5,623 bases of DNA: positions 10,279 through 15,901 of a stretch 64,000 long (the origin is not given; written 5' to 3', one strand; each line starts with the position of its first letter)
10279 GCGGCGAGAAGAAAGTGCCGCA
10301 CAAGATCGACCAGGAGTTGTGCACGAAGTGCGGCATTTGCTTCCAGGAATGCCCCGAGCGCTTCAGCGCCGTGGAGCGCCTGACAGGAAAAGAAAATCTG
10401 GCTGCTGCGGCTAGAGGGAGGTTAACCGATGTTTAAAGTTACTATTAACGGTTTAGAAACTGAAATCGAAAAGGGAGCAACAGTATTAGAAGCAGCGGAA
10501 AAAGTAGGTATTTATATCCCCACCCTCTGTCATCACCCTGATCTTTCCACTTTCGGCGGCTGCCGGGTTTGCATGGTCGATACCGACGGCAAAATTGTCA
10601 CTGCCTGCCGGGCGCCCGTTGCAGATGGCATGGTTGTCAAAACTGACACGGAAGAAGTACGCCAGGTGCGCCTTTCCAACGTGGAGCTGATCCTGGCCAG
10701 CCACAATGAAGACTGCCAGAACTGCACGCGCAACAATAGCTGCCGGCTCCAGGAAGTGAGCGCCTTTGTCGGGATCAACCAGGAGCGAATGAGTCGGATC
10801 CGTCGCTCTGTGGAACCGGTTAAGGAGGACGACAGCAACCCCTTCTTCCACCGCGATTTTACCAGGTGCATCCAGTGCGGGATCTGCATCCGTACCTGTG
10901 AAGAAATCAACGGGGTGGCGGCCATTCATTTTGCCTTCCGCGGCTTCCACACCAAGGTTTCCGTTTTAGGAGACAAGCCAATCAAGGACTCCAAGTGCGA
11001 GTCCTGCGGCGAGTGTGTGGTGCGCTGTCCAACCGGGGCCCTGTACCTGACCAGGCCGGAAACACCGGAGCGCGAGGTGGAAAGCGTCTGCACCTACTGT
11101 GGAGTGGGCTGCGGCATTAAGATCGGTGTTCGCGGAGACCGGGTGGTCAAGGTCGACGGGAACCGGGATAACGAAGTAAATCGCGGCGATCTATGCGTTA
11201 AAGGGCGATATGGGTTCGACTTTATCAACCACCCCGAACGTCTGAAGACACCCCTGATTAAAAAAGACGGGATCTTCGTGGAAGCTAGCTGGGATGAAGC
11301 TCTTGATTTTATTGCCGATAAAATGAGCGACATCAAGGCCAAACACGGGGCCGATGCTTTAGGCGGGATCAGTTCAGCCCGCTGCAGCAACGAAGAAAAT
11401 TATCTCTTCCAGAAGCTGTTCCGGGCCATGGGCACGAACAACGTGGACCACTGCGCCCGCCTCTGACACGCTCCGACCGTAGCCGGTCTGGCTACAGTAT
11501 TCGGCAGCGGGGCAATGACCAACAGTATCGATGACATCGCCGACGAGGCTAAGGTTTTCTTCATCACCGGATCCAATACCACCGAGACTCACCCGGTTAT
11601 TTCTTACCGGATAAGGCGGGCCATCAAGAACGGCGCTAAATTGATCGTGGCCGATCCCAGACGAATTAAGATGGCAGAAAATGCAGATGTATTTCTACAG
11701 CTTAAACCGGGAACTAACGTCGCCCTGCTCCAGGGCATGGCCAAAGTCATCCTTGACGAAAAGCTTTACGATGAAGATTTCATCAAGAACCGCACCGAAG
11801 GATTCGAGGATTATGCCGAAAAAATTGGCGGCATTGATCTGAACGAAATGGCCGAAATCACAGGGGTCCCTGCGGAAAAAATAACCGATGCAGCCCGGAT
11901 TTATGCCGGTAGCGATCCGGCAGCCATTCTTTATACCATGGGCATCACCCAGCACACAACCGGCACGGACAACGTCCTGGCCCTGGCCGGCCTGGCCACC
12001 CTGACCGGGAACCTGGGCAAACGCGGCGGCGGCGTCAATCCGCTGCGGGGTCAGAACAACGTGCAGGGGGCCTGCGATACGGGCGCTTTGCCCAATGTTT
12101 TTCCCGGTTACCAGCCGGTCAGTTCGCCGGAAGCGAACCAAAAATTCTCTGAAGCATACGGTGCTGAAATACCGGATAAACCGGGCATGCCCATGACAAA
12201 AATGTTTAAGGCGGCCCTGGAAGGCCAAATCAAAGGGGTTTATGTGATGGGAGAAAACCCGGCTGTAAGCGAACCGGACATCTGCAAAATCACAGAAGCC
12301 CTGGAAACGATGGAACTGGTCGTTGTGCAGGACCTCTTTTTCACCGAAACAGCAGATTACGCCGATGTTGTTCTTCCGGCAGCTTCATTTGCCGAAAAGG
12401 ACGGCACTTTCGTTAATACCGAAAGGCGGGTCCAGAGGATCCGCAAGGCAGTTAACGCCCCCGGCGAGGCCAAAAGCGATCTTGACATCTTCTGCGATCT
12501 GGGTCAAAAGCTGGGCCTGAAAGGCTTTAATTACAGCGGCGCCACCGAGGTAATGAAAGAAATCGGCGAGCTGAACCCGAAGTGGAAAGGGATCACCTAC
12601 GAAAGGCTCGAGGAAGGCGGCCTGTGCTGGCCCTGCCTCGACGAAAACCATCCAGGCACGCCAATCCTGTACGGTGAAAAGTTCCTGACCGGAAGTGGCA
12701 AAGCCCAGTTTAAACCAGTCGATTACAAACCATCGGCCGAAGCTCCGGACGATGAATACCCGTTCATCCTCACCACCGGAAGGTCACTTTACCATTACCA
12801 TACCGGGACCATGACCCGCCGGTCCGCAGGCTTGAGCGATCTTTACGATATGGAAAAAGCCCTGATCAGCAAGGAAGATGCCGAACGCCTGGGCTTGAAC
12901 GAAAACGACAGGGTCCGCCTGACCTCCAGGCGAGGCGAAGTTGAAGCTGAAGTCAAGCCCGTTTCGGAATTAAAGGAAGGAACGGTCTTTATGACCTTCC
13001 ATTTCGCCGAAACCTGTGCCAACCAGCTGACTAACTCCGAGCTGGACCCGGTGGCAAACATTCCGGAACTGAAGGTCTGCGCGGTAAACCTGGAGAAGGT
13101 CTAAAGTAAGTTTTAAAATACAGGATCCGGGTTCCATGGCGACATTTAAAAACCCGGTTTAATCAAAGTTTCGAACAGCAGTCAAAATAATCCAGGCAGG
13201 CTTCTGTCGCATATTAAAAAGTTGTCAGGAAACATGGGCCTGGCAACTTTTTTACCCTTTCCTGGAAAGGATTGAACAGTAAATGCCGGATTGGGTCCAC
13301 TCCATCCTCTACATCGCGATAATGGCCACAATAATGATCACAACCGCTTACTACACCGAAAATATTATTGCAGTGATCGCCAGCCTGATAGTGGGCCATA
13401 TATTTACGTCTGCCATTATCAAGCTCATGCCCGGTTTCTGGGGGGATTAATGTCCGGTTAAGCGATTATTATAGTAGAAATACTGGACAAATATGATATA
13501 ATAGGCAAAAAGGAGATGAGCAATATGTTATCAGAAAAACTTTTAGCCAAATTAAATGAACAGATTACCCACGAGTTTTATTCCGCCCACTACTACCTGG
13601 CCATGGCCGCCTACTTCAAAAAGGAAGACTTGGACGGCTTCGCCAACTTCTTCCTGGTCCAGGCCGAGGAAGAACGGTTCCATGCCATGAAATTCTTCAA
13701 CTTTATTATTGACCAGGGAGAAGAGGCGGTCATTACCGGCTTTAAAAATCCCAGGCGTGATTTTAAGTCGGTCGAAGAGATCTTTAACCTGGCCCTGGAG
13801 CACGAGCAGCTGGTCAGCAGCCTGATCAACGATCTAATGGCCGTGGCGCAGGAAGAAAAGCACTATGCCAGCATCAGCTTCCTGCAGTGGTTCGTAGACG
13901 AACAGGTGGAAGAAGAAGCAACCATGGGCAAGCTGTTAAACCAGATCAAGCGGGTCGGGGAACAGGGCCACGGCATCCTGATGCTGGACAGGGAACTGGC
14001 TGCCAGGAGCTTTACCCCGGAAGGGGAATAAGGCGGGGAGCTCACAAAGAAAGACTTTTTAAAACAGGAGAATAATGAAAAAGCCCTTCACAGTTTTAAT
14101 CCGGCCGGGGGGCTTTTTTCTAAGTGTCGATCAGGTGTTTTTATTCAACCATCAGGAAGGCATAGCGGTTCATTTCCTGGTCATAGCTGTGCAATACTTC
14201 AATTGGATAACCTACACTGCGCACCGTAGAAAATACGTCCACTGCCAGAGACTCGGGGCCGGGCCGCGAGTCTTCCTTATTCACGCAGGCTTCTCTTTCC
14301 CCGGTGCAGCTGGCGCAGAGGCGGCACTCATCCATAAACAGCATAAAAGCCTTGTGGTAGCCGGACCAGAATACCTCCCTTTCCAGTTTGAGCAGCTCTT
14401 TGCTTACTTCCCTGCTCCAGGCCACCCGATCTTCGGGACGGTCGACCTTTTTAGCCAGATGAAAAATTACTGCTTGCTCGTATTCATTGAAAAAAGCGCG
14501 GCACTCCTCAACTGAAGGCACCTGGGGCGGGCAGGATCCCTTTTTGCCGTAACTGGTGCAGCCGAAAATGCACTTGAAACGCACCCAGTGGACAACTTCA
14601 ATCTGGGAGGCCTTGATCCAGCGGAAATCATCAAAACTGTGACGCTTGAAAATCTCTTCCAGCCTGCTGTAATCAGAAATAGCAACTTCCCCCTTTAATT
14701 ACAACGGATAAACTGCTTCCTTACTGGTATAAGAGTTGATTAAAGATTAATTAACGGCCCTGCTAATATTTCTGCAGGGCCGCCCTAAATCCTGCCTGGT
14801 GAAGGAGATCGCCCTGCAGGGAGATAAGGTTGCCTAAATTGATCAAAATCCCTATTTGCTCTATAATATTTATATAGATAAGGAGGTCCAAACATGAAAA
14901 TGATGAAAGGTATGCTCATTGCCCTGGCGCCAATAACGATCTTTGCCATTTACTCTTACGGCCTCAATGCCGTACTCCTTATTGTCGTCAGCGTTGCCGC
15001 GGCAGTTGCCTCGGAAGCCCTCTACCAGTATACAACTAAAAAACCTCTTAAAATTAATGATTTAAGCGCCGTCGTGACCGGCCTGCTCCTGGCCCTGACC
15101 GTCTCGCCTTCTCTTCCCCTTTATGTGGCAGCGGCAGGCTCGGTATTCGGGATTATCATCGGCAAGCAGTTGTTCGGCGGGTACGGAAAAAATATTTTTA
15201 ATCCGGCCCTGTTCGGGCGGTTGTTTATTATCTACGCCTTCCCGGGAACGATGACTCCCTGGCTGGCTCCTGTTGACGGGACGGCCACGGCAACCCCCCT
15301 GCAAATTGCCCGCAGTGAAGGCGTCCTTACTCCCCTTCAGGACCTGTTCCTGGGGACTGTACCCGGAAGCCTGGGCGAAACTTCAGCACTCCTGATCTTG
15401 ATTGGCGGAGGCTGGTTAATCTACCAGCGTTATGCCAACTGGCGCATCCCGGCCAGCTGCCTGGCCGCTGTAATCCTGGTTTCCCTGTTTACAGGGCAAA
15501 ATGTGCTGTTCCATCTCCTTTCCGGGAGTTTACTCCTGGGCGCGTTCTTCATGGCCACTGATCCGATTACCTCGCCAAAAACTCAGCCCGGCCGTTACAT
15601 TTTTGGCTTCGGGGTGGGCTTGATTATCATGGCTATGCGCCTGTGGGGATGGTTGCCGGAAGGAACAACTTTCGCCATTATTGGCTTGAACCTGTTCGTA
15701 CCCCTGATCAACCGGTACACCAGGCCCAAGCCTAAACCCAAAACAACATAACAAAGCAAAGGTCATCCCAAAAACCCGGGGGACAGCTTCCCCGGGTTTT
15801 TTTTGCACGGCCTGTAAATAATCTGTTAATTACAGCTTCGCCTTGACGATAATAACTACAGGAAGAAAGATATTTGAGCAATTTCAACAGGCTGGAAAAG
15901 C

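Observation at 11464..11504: In-frame UGA plus SECIS-like hairpin: two listed ORFs are one selenocysteine formate dehydrogenase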

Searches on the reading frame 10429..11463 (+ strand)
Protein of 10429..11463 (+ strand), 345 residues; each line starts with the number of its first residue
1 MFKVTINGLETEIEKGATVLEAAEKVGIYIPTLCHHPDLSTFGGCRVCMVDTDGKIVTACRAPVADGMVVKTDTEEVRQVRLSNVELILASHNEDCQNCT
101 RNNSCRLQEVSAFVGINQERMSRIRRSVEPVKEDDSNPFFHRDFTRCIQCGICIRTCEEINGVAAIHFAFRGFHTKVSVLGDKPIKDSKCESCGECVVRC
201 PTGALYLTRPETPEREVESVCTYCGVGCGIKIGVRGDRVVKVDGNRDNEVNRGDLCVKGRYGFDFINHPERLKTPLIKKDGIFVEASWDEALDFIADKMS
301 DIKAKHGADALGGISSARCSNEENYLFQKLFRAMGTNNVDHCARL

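Call 11: find_encoding_contigs(protein=window:10429-11463:+, flank=3000, max_places=6)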
Protein window:10429-11463:+ (345 aa): 2 contigs read that carry it; 1 place shown.
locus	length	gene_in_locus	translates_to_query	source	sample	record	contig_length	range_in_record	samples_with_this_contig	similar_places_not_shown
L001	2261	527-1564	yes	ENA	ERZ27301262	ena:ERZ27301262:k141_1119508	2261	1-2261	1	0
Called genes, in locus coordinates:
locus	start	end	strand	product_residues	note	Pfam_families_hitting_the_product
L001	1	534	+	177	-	?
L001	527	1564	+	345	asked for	PF13510:Fer2_4, PF10588:NADH-G_4Fe-4S_3, PF22117:Fer4_Nqo3, PF12838:Fer4_7, PF14697:Fer4_21 (weak), PF00037:Fer4 (weak), PF04879:Molybdop_Fe4S4, PF00384:Molybdopterin, +1 more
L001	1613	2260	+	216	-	?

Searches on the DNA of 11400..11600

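Call 19: search_rna_families(source=window, start=11400, end=11600, threshold=evalue, max_evalue=10, show_alignments=3)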
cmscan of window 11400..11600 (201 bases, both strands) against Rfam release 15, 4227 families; matches with E-value up to 10: 6.
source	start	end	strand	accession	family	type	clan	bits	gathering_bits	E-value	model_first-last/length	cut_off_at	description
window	11461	11519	+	RF01989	SECIS_3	Cis-reg;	-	42.3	63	9.2e-09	1-59/59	no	Selenocysteine insertion sequence 3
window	11459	11513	+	RF01988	SECIS_2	Cis-reg;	-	16.5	70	1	1-55/55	no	Selenocysteine insertion sequence 2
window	11521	11589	-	RF01059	mir-598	Gene; miRNA;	-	14.2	69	2.6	1-80/80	no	mir-598 microRNA precursor family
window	11548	11568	-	RF01303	sR49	Gene; snRNA; snoRNA; CD-box;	-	11.6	50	9.5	1-56/56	no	Small nucleolar RNA sR49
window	11465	11504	-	RF01753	psbNH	Cis-reg;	-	10.9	45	3.2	15-60/60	no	psbNH RNA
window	11551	11568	-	RF01122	sR39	Gene; snRNA; snoRNA; CD-box;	-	10.7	50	1.7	1-56/56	no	Small nucleolar RNA sR39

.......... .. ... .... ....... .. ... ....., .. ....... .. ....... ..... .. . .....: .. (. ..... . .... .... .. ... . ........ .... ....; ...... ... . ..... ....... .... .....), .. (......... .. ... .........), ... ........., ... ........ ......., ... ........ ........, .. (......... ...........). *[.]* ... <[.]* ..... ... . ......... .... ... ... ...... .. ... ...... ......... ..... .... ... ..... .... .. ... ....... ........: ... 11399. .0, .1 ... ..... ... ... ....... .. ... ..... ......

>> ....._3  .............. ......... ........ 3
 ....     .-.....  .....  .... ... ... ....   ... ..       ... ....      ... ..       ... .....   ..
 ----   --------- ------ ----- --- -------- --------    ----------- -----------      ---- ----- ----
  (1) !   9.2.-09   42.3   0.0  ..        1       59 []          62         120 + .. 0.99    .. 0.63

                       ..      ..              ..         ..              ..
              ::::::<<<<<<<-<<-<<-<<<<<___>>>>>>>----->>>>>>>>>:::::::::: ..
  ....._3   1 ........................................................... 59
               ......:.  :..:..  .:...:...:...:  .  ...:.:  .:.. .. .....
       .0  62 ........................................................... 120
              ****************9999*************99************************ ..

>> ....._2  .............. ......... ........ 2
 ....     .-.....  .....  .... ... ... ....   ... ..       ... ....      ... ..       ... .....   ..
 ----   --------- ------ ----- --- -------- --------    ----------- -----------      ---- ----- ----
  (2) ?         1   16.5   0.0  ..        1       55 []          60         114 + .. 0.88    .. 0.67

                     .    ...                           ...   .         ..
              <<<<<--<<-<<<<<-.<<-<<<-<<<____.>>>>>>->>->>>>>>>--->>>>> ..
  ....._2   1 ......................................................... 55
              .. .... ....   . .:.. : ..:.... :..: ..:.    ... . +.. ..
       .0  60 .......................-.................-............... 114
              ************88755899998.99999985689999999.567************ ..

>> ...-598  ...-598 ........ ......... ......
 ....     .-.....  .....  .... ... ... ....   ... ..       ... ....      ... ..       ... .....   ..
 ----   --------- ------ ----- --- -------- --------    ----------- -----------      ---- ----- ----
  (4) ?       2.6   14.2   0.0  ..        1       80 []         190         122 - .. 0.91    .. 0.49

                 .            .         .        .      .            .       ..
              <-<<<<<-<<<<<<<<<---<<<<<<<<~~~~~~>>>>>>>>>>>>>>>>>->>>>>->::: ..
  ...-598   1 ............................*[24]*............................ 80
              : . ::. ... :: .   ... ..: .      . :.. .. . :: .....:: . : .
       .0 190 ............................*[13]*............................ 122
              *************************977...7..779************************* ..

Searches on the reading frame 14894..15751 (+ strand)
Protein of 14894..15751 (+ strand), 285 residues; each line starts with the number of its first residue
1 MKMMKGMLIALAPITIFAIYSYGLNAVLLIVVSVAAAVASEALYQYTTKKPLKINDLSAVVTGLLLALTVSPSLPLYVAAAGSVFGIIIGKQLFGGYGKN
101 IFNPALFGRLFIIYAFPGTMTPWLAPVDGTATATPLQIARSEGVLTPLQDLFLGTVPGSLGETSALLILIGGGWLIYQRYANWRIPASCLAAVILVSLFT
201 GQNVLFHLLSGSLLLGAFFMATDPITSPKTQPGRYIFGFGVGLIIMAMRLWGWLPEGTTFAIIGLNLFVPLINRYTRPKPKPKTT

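Call 8: search_protein_families(library=ncbifam, proteins=[window:14894-15751:+])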
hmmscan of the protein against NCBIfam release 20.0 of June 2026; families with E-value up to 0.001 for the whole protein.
window:14894-15751:+ (285 aa): 6 families
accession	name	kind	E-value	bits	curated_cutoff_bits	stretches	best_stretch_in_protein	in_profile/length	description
TIGR01946.1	rnfD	subfamily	1.3e-77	261.3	207.05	1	2-279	12-323/327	RnfABCDGE type electron transport complex subunit D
NF002011.0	PRK00816.1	equivalog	1.4e-54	185.5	415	2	127-279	180-345/352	electron transport complex subunit RsxD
NF003756.0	PRK05349.1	equivalog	1.3e-53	182.4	414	1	15-274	109-390/406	NADH:ubiquinone reductase (Na(+)-transporting) subunit B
NF041838.1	rnfD_Methano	equivalog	9.6e-53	179.4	400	1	2-279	19-283/285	Rnf electron transport complex subunit RnfD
TIGR01937.1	nqrB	equivalog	2.1e-46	158.7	349.9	1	13-275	107-404/413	NADH:ubiquinone reductase (Na(+)-transporting) subunit B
NF002181.0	PRK01024.1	equivalog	3e-34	118.6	792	3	13-121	107-213/503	Na(+)-transporting NADH-quinone reductase subunit B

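Call 9: search_protein_families(library=pfam, proteins=[window:14894-15751:+])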
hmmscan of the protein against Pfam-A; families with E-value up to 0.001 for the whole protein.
window:14894-15751:+ (285 aa): 1 family
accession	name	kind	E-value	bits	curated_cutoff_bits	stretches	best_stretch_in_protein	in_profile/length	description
PF03116.20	NQR2_RnfD_RnfE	-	2e-100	336.4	27.7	1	2-280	16-294/296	NQR2, RnfD, RnfE family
